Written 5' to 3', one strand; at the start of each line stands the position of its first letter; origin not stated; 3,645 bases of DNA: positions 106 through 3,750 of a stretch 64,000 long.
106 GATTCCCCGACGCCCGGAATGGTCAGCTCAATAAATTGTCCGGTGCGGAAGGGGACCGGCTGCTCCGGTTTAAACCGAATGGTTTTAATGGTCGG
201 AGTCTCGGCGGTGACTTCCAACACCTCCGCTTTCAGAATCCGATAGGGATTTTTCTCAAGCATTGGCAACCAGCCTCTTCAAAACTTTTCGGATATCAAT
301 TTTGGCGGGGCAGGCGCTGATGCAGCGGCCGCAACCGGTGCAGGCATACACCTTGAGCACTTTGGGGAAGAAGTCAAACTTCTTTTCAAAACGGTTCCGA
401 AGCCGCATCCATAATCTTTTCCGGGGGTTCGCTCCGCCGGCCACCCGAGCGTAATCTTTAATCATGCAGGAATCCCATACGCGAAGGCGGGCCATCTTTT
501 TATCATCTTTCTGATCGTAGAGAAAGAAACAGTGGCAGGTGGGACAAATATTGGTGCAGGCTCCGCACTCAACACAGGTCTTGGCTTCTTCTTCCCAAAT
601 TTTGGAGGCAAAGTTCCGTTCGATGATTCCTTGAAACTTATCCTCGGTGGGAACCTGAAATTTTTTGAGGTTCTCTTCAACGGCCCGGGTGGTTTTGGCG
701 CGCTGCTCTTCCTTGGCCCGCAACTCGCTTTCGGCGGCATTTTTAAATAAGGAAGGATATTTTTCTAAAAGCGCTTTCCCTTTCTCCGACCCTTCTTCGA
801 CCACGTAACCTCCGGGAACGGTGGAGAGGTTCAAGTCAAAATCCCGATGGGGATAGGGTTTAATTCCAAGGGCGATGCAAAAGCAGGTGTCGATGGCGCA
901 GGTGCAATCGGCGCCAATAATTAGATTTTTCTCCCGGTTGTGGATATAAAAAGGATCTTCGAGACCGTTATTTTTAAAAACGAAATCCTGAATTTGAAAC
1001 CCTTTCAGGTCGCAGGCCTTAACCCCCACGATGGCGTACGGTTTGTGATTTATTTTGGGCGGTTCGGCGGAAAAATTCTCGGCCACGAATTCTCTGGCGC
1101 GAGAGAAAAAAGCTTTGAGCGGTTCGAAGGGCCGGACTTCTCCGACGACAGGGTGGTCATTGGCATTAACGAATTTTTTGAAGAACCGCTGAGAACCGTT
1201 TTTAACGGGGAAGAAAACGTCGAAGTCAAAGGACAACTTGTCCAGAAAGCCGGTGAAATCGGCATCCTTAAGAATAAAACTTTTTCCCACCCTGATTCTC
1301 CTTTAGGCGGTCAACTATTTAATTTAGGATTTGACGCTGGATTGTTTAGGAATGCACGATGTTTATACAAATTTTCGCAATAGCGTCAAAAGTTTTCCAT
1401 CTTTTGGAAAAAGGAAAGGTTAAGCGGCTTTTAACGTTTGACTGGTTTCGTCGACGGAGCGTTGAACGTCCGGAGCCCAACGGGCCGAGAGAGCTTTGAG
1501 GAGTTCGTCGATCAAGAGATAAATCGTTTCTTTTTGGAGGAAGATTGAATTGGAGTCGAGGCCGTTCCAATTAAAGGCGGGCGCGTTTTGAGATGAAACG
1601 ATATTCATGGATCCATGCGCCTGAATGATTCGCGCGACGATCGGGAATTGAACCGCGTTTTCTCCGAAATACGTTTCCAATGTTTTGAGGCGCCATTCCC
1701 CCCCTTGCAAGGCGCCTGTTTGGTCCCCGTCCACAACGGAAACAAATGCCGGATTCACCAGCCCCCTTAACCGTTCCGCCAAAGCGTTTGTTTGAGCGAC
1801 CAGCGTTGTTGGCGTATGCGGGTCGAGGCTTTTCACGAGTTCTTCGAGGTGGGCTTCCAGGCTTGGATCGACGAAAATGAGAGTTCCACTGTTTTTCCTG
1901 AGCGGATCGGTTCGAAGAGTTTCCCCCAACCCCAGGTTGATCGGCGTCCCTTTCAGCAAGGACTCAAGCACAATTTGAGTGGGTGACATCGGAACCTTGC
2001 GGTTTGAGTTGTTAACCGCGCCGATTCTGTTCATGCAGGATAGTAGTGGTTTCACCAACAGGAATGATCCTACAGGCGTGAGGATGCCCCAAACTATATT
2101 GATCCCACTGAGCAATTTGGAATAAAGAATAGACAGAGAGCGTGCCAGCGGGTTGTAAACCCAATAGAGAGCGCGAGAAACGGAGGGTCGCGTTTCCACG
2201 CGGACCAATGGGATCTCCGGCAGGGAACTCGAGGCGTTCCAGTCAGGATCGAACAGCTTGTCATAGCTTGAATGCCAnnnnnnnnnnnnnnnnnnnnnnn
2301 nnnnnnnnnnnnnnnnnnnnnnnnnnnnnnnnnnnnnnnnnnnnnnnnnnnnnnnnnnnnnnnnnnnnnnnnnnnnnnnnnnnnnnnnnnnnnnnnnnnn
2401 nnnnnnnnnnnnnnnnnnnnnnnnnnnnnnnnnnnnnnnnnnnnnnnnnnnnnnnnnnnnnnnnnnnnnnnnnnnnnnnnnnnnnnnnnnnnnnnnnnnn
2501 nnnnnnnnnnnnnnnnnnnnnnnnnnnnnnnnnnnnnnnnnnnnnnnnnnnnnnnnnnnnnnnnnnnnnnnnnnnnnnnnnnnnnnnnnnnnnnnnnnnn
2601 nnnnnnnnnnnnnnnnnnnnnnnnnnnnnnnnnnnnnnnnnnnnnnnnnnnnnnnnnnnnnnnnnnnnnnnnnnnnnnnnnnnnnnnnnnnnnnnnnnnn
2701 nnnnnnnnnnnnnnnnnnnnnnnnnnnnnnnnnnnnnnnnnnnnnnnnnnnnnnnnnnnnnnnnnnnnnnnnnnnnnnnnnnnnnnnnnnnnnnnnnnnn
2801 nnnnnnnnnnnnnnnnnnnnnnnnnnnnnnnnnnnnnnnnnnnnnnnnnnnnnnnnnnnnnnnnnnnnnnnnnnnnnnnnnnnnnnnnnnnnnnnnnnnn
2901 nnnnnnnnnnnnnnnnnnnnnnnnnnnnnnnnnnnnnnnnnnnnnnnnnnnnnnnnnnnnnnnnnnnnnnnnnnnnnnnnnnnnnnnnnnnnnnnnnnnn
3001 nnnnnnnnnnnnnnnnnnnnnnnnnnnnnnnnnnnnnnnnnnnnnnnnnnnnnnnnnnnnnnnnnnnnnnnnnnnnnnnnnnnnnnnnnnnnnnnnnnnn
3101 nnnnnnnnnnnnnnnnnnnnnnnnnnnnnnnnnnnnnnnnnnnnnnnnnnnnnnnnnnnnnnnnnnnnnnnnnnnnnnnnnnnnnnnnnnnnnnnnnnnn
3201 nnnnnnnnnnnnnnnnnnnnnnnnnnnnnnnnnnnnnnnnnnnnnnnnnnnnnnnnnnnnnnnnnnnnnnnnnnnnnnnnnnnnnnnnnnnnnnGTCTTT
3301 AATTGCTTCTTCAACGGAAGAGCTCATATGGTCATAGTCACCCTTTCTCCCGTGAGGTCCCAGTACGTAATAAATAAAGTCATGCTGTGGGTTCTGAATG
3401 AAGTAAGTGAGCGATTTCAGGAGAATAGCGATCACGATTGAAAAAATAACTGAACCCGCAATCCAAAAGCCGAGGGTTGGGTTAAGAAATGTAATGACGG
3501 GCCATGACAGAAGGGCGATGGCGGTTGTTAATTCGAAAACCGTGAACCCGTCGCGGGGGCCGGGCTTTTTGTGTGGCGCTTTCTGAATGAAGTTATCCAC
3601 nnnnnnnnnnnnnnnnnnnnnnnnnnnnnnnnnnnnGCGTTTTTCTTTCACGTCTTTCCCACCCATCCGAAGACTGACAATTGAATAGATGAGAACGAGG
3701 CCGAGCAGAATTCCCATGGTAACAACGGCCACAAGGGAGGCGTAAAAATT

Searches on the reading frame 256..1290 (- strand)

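Call 11: search_protein_families(library=pfam, proteins=[window:256-1290:-], max_evalue=0.001)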
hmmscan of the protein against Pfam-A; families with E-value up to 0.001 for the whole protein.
window:256-1290:- (344 aa): 11 families
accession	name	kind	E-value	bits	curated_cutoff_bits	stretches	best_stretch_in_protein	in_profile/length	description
PF17179.9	Fer4_22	-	3.7e-30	105.1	27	1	238-331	1-95/95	4Fe-4S dicluster domain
PF13187.11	Fer4_9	-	9.7e-09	35.6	27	1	316-340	1-25/52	4Fe-4S dicluster domain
PF13237.11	Fer4_10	-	2.9e-08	34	25.5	1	316-332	8-27/53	4Fe-4S dicluster domain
PF13183.11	Fer4_8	-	2e-07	31.9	27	1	235-331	1-68/68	4Fe-4S dicluster domain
PF12797.12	Fer4_2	-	1.6e-06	28.1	24.5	1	314-329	7-22/22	4Fe-4S binding domain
PF00037.32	Fer4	-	3.5e-06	27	21.1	0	316-329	7-20/24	4Fe-4S binding domain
PF12838.12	Fer4_7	-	1.2e-05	26.1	27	1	238-331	1-52/52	4Fe-4S dicluster domain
PF14697.11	Fer4_21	-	1.9e-05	25.1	35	0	316-329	40-53/59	4Fe-4S dicluster domain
PF12800.12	Fer4_4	-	3e-05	24.4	24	0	316-329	3-16/17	4Fe-4S binding domain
PF25160.1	LdpA_Fe-S-bd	-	0.00018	21.6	27.6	1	316-330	27-41/49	LdpA Fe-S cluster-binding domain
PF13746.11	Fer4_18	-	0.00023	21.8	27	1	314-338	58-82/114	4Fe-4S dicluster domain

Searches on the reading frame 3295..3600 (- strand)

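Call 85: search_protein_families(library=pfam, proteins=[window:3295-3600:-], max_evalue=10)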
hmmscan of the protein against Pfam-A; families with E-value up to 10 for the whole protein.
seq(102 aa): 2 families
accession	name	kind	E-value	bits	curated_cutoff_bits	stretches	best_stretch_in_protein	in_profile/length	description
PF10380.14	CRF1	-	0.11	13.3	25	1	25-73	22-70/122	Transcription factor CRF1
PF07963.17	N_methyl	-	1.1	9.4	21.2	1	18-32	6-20/27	Prokaryotic N-terminal methylation motif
